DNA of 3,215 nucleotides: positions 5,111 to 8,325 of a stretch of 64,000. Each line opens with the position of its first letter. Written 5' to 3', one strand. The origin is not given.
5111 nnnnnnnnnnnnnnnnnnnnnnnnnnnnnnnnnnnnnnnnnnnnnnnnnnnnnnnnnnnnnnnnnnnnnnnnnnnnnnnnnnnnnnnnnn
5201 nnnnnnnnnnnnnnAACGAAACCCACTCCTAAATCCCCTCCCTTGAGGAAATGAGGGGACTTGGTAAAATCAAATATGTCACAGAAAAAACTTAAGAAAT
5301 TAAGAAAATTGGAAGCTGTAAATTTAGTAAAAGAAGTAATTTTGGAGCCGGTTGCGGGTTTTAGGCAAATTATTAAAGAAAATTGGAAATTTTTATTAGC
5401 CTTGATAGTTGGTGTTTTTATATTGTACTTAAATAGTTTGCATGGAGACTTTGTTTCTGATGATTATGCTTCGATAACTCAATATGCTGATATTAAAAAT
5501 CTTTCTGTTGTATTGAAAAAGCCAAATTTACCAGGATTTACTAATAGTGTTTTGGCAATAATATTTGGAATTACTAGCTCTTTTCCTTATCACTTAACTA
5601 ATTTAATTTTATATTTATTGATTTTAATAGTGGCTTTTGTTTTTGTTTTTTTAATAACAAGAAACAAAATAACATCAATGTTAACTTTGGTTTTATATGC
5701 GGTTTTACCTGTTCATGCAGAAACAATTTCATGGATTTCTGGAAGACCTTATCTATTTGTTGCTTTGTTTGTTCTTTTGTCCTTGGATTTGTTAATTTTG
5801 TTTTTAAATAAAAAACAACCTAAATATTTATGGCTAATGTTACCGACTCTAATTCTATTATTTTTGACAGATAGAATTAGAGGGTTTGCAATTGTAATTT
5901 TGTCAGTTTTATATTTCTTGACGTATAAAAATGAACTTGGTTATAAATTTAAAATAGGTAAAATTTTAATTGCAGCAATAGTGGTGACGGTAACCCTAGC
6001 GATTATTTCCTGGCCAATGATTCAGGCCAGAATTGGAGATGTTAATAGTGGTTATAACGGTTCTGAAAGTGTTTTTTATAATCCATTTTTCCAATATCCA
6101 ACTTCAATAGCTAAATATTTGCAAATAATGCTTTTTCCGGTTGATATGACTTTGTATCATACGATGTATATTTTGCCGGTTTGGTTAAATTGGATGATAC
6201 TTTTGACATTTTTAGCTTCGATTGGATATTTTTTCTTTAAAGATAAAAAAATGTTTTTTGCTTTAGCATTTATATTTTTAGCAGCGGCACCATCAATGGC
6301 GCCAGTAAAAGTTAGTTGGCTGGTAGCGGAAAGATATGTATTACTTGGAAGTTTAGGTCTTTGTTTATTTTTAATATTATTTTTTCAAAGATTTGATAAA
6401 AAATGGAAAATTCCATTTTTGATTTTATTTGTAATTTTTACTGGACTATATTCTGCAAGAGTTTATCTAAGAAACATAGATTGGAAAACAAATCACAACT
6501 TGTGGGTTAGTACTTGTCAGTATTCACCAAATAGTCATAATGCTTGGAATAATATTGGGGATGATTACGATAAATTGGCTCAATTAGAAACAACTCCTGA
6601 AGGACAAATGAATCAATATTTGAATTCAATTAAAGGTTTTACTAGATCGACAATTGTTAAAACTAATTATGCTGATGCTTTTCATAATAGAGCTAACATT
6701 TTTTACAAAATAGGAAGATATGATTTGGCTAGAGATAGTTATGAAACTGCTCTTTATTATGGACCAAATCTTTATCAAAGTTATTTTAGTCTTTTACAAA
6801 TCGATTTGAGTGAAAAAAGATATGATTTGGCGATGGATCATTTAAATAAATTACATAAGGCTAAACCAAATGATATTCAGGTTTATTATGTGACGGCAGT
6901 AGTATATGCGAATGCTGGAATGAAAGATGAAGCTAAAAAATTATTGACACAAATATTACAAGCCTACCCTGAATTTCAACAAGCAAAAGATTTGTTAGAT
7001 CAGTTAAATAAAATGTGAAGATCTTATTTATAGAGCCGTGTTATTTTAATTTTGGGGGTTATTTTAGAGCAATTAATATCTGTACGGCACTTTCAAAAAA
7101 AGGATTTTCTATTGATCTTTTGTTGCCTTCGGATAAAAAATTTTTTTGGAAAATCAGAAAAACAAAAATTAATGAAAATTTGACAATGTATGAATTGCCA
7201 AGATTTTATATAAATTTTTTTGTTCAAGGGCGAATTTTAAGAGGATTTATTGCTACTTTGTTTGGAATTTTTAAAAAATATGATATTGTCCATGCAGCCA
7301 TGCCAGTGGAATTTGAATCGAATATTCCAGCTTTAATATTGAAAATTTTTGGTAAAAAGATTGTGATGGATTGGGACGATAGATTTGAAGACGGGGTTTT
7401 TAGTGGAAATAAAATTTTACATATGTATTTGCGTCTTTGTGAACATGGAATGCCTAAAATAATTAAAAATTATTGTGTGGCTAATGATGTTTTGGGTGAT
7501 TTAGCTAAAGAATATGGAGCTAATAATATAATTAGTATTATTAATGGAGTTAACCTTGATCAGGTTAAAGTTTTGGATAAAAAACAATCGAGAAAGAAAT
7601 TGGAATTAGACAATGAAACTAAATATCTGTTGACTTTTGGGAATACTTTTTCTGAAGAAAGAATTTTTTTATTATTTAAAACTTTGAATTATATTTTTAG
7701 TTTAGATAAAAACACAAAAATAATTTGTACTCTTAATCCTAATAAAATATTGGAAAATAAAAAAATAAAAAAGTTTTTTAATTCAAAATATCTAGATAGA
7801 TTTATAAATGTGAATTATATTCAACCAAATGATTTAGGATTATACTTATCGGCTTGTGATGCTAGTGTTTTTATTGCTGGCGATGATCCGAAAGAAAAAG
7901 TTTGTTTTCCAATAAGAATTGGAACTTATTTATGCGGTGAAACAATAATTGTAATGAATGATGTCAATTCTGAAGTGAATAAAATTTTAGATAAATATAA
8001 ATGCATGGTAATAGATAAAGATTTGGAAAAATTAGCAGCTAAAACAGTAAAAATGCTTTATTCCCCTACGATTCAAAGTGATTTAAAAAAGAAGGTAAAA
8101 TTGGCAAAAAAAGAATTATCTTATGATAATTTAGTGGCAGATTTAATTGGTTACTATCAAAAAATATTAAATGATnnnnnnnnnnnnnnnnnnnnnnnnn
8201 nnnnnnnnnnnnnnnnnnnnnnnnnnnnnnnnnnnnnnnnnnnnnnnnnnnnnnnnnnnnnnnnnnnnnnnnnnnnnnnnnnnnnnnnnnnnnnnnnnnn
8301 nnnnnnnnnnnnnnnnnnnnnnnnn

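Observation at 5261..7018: Bacterial TMTC-like protein: DD-motif GT-C membrane domain fused to TPR repeats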

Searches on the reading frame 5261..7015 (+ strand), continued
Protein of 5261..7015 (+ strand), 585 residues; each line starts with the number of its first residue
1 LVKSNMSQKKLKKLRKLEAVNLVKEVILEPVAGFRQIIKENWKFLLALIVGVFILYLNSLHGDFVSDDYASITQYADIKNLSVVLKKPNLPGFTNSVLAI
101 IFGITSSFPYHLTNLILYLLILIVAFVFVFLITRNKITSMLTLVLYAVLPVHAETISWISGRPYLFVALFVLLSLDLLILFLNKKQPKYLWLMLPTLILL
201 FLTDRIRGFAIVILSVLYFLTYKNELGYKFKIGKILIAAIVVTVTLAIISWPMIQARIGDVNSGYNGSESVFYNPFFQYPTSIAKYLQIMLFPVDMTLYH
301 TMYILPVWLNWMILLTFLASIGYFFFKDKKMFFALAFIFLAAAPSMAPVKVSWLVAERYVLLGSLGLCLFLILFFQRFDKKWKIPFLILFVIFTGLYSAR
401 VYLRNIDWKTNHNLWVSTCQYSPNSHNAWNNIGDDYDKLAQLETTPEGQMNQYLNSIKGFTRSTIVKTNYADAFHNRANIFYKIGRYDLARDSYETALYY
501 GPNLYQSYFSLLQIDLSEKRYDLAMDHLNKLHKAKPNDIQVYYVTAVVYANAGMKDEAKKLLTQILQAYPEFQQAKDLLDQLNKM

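Call 51: find_encoding_contigs(protein=P0109, flank=6000, max_places=2)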
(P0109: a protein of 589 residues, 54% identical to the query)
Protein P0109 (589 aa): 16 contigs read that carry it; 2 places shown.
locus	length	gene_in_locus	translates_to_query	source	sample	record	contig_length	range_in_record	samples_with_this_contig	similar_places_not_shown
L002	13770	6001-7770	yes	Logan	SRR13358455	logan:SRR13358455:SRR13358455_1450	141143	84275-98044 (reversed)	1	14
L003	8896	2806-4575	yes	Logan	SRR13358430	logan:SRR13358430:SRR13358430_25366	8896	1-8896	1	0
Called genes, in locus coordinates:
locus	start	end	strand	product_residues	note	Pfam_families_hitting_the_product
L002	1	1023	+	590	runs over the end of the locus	PF09594:GT87 (weak)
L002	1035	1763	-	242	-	PF02463:SMC_N (faint), PF13175:AAA_15 (weak), PF13476:AAA_23 (faint), PF00005:ABC_tran, PF13555:AAA_29 (weak)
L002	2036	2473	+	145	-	-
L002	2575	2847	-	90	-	-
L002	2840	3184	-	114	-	PF18924:DUF5674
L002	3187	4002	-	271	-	PF01061:ABC2_membrane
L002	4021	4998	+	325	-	PF13310:Virulence_RhuM, PF02661:Fic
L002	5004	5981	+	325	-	PF01933:CofD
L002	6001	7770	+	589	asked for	PF13431:TPR_17 (faint), PF14559:TPR_19 (faint)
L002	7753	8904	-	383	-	PF00534:Glycos_transf_1, PF13692:Glyco_trans_1_4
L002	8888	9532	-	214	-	PF25087:GMPPB_C (faint), PF00132:Hexapep, PF14602:Hexapep_2 (weak)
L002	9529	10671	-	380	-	PF00534:Glycos_transf_1, PF13692:Glyco_trans_1_4, PF13524:Glyco_trans_1_2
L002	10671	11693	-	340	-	PF04055:Radical_SAM, PF13186:SPASM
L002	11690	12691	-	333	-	PF00535:Glycos_transf_2, PF10111:Glyco_tranf_2_2, PF13641:Glyco_tranf_2_3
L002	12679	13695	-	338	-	PF00535:Glycos_transf_2, PF13641:Glyco_tranf_2_3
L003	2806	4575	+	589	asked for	PF13431:TPR_17 (faint), PF14559:TPR_19 (faint)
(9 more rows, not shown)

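Call 52: find_encoding_contigs(protein=P0072, flank=6000, max_places=2)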
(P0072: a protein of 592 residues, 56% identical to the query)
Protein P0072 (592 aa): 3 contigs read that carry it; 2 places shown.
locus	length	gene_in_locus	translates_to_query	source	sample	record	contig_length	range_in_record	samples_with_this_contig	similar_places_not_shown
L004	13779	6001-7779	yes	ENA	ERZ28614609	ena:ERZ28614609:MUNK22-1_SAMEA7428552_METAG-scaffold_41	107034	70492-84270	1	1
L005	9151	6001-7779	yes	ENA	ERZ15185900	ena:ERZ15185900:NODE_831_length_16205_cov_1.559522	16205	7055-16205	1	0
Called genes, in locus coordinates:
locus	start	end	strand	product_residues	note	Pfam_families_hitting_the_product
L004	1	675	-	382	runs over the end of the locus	PF13692:Glyco_trans_1_4 (faint), PF00534:Glycos_transf_1 (weak)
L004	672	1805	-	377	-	PF13692:Glyco_trans_1_4, PF13524:Glyco_trans_1_2 (weak), PF00534:Glycos_transf_1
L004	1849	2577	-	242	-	PF02463:SMC_N (faint), PF13555:AAA_29 (weak), PF00005:ABC_tran, PF13304:AAA_21 (faint)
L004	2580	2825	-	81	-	-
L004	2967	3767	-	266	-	PF01061:ABC2_membrane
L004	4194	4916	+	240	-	-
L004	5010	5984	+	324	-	PF01933:CofD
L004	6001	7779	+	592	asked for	PF07719:TPR_2 (faint)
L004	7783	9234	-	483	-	PF02310:B12-binding, PF04055:Radical_SAM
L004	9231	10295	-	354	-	PF00535:Glycos_transf_2, PF10111:Glyco_tranf_2_2, PF13641:Glyco_tranf_2_3, PF13632:Glyco_trans_2_3 (faint)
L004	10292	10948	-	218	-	PF13489:Methyltransf_23 (weak), PF13847:Methyltransf_31 (weak), PF08241:Methyltransf_11, PF13649:Methyltransf_25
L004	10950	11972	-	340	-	PF04055:Radical_SAM, PF13186:SPASM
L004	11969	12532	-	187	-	PF14602:Hexapep_2 (faint), PF00132:Hexapep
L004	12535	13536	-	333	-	PF00535:Glycos_transf_2, PF10111:Glyco_tranf_2_2, PF13641:Glyco_tranf_2_3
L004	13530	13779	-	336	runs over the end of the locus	PF00535:Glycos_transf_2, PF13641:Glyco_tranf_2_3 (weak)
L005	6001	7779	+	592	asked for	PF07719:TPR_2 (faint)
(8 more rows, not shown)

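Call 53: find_encoding_contigs(protein=P0118, flank=6000, max_places=2)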
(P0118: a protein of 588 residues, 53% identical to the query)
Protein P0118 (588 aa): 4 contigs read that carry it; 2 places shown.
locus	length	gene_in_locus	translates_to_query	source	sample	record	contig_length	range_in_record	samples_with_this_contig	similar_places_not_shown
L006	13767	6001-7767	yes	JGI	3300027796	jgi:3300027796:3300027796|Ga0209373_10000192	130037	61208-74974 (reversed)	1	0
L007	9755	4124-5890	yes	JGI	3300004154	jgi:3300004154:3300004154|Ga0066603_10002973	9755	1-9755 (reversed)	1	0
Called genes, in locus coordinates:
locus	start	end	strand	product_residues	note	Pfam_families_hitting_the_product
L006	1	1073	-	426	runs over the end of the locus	PF13439:Glyco_transf_4 (weak), PF00534:Glycos_transf_1, PF20706:GT4-conflict, PF13692:Glyco_trans_1_4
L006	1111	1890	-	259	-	PF02463:SMC_N (faint), PF13555:AAA_29 (weak), PF00005:ABC_tran, PF00004:AAA (faint), PF13304:AAA_21 (faint)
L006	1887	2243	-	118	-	PF05635:23S_rRNA_IVP, PF22296:bAvd (weak)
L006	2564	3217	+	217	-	-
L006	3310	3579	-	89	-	-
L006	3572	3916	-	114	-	PF18924:DUF5674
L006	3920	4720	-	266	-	PF01061:ABC2_membrane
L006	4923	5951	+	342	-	PF01933:CofD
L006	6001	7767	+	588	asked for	PF07719:TPR_2 (faint), PF13431:TPR_17 (faint), PF14559:TPR_19 (faint)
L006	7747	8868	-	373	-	PF00534:Glycos_transf_1, PF13692:Glyco_trans_1_4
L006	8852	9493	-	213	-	PF25087:GMPPB_C (faint), PF00132:Hexapep, PF14602:Hexapep_2 (weak)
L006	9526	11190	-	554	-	PF02543:Carbam_trans_N, PF16861:Carbam_trans_C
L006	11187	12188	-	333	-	PF00535:Glycos_transf_2, PF10111:Glyco_tranf_2_2, PF13641:Glyco_tranf_2_3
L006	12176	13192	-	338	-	PF00535:Glycos_transf_2, PF13641:Glyco_tranf_2_3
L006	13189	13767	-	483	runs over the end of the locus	PF02310:B12-binding (faint), PF04055:Radical_SAM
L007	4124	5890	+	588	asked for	PF07719:TPR_2 (faint), PF13431:TPR_17 (faint), PF14559:TPR_19 (faint)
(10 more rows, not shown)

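Call 64: find_related_loci(query=A1, collection=genome_contigs, flank=5000)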
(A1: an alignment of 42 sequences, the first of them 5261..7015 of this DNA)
Query A1 (585 aa) in genome_contigs; peptide patterns used: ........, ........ (x = any residue, [..] = any of these).
87 stretches matched a pattern; 74 encode a relative of the query (tblastn E <= 1e-3); 74 distinct loci.
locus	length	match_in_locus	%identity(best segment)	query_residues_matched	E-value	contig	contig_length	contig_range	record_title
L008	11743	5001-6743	81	5-584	0e+0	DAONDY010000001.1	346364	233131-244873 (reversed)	MAG TPA_asm: Candidatus Woesebacteria bacterium isolate AMR_MDS_3883 NODE_4_length_346364_cov_10.752952, whole genome sh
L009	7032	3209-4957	62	1-584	0e+0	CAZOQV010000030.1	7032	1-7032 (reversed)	MAG TPA_asm: uncultured Gammaproteobacteria bacterium isolate SRP192927_co2_309 genome assembly, contig: NODE_23426_leng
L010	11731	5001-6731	61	5-582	0e+0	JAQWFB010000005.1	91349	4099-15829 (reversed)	MAG: Candidatus Shapirobacteria bacterium isolate STF2_89 NODE_365_length_91349_cov_17.118118_Sandtown_F2, whole genome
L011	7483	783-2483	60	6-583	0e+0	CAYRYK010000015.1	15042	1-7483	MAG TPA_asm: uncultured Gammaproteobacteria bacterium isolate SRP216815_co1_67 genome assembly, contig: NODE_4917_length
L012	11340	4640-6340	57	1-582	0e+0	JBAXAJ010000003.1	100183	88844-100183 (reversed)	MAG: Candidatus Shapirobacteria bacterium isolate ELA138 MAG138_3, whole genome shotgun sequence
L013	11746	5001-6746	56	6-582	0e+0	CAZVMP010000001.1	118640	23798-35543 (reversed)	MAG TPA_asm: uncultured Gammaproteobacteria bacterium isolate binchicken_co45_820 genome assembly, contig: NODE_83_lengt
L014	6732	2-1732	61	9-582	0e+0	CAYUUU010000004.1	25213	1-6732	MAG TPA_asm: uncultured Gammaproteobacteria bacterium isolate SRP192927_co1_90 genome assembly, contig: NODE_3633_length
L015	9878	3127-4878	59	1-585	0e+0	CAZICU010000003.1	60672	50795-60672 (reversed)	MAG TPA_asm: uncultured Gammaproteobacteria bacterium isolate SRP263991_co2_418 genome assembly, contig: NODE_309_length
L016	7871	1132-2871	54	5-585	0e+0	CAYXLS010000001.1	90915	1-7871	MAG TPA_asm: uncultured Gammaproteobacteria bacterium isolate SRP192927_co7_326 genome assembly, contig: NODE_281_length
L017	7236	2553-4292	54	5-582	0e+0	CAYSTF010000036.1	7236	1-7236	MAG TPA_asm: uncultured Gammaproteobacteria bacterium isolate SRP263991_co3_231 genome assembly, contig: NODE_15596_leng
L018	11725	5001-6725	57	5-582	0e+0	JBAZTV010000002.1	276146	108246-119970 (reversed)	MAG: Candidatus Shapirobacteria bacterium isolate SO_2017_GW1_211 NODE_316_length_276146_cov_5.805028_OW334_2017, whole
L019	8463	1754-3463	52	6-585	0e+0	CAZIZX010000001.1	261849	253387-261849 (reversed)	MAG TPA_asm: uncultured Gammaproteobacteria bacterium isolate binchicken_co39_640 genome assembly, contig: NODE_19_lengt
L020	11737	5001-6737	54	6-585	0e+0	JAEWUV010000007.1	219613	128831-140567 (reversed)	MAG: Candidatus Parcubacteria bacterium isolate OH_SDB_33 k127_1208737, whole genome shotgun sequence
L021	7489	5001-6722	55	6-583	0e+0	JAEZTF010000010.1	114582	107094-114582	MAG: Candidatus Parcubacteria bacterium isolate OH_PDB_36 k127_1581811, whole genome shotgun sequence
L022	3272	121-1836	52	3-585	0e+0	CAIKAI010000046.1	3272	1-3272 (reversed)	Candidatus Shapirobacteria bacterium isolate AlinenLipids_bin-9586 genome assembly, contig: bin-9586:046/184, whole geno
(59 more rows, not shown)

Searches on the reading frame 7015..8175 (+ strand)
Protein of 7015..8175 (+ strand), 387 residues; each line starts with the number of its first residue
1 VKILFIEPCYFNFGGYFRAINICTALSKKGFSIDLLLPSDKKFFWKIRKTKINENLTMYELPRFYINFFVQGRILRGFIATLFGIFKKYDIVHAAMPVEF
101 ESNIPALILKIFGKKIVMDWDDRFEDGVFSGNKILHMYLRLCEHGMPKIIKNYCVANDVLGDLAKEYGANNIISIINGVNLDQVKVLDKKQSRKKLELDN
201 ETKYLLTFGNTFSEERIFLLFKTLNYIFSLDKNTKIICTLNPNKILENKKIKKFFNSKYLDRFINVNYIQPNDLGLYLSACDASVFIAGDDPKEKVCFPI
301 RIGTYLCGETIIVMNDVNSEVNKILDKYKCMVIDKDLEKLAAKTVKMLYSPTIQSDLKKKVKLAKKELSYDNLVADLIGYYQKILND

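Call 3: search_protein_families(library=pfam, proteins=[window:7015-8175:+], max_evalue=0.01)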
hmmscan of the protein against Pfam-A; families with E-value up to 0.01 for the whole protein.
window:7015-8175:+ (387 aa): 1 family
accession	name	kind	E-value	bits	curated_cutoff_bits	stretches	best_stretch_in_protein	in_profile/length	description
PF13439.12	Glyco_transf_4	-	3.4e-05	24.4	28.5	1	19-183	8-170/170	Glycosyltransferase Family 4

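Call 4: search_protein_families(library=ncbifam, proteins=[window:7015-8175:+], max_evalue=0.01)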
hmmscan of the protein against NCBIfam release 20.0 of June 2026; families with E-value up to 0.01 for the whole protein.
window:7015-8175:+ (387 aa): 2 families
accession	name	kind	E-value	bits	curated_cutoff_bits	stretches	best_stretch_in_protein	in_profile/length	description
TIGR04047.1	MSMEG_0565_glyc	hypoth_equivalog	0.00041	19.5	259.85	0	14-94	13-92/373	MSMEG_0565 family glycosyltransferase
NF012028.0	PRK15484.1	subfamily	0.00077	18.7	618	1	153-245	143-236/380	lipopolysaccharide N-acetylglucosaminyltransferase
